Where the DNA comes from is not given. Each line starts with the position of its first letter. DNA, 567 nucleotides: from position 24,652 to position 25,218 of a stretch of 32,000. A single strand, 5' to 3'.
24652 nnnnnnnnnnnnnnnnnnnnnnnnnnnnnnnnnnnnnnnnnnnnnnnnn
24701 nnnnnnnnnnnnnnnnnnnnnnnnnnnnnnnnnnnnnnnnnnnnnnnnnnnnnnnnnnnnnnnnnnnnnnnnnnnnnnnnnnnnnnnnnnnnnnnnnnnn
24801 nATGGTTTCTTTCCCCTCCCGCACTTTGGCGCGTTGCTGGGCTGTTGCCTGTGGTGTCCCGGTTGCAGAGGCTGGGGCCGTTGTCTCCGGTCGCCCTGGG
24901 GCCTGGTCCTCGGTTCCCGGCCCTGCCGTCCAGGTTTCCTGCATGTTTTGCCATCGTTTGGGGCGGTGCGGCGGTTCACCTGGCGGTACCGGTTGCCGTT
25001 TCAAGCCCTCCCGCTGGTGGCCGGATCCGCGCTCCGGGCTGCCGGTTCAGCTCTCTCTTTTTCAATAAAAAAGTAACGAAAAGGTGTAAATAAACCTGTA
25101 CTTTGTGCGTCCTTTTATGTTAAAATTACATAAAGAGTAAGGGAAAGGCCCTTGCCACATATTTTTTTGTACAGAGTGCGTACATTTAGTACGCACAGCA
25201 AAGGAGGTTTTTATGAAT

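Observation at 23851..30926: ~514-bp, ~98% identical inverted repeats bracket a 6-kb module that carries its own serine recombinase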

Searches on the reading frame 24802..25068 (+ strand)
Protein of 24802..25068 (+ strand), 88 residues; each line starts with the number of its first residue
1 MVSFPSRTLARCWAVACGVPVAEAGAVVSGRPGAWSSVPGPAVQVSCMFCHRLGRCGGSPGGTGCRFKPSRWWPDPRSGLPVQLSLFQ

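Call 45: search_protein_families(library=ncbifam, proteins=[window:24802-25068:+], max_evalue=0.01)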
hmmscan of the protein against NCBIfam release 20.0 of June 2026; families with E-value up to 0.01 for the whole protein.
window:24802-25068:+ (88 aa): 0 families

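Call 66: search_protein_families(library=phrogs, proteins=[window:24802-25068:+], max_evalue=0.001)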
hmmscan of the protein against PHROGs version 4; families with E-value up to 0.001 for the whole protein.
window:24802-25068:+ (88 aa): 0 families

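Call 96: find_homologous_proteins(query=window:24802-25068:+, max_evalue=0.001)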
Query window:24802-25068:+ (88 aa): 3 proteins with E <= 0.001 among 5 candidates.
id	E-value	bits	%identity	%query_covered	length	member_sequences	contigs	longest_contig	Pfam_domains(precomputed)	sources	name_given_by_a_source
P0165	1.9e-49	184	95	99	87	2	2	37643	-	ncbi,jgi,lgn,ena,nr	ncbi:MAG: hypothetical protein KJ804_12130 [Proteobacteria bacterium]|nr:hypothetical protein [Pseud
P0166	1.8e-37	145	75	99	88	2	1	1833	-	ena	-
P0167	4.9e-21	92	61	99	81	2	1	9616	-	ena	-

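Call 97: find_encoding_contigs(protein=P0165, flank=10000, max_places=6)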
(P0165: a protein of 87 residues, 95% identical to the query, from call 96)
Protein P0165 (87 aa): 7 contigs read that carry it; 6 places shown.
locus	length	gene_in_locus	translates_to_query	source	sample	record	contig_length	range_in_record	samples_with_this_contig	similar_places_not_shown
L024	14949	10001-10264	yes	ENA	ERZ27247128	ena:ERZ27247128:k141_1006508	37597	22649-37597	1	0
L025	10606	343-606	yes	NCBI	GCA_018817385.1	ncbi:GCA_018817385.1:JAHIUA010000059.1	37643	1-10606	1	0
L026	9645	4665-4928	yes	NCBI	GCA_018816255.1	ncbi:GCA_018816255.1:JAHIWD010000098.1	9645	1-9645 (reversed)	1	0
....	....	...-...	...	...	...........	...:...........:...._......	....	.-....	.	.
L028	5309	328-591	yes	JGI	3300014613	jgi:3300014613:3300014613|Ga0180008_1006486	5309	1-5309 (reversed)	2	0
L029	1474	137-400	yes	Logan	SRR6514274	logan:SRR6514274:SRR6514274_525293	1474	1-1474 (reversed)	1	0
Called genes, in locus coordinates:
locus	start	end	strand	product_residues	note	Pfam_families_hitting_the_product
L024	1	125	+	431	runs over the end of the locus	PF01051:Rep3_N, PF21205:Rep3_C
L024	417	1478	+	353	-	PF03235:GmrSD_N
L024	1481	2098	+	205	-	-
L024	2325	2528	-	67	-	-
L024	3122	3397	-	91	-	PF09386:ParD (weak)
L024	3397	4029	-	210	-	PF00142:Fer4_NifH (faint), PF01656:CbiA, PF02374:ArsA_ATPase (faint), PF06564:CBP_BcsQ (faint), PF07015:VirC1 (weak), PF09140:MipZ (faint), PF10609:ParA (faint), PF13614:AAA_31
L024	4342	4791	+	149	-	PF00847:AP2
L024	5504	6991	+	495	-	-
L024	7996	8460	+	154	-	PF12694:cpYpsA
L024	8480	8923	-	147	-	PF00847:AP2 (faint)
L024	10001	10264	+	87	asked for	-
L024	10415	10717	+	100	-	-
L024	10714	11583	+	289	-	-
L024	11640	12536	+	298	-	PF13479:AAA_24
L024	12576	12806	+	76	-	-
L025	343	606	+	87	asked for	-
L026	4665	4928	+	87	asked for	-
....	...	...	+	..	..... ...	-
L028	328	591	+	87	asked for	-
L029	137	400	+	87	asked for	-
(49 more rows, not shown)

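Call 108: search_protein_representatives(protein=window:24802-25068:+)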
Query: 88 residues. Proteins with E-value up to 0.001 (for the whole library): 15; up to 1e-10: 8; up to 1e-30: 1. The best 15 are listed.
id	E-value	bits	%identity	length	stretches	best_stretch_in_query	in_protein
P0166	5.7e-38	145.1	75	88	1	1-87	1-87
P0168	1.1e-19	86.3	62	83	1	4-87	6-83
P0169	5.4e-18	80.9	58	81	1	1-78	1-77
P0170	4.3e-17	78.0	57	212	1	3-84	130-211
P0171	5.1e-15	71.4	59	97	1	4-77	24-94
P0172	2.2e-14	69.3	62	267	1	4-74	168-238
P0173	1.6e-12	63.3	35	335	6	36-66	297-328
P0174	3.3e-11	59.1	51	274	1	4-76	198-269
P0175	8.3e-07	45.0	56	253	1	4-75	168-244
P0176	8.5e-07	45.0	31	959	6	19-70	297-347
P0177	1.5e-05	41.0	50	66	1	44-78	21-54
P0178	1.8e-05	40.8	26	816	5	17-70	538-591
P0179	5.1e-05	39.3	38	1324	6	25-56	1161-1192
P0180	6.6e-04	35.7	30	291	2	21-70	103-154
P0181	8.3e-04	35.4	46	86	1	2-79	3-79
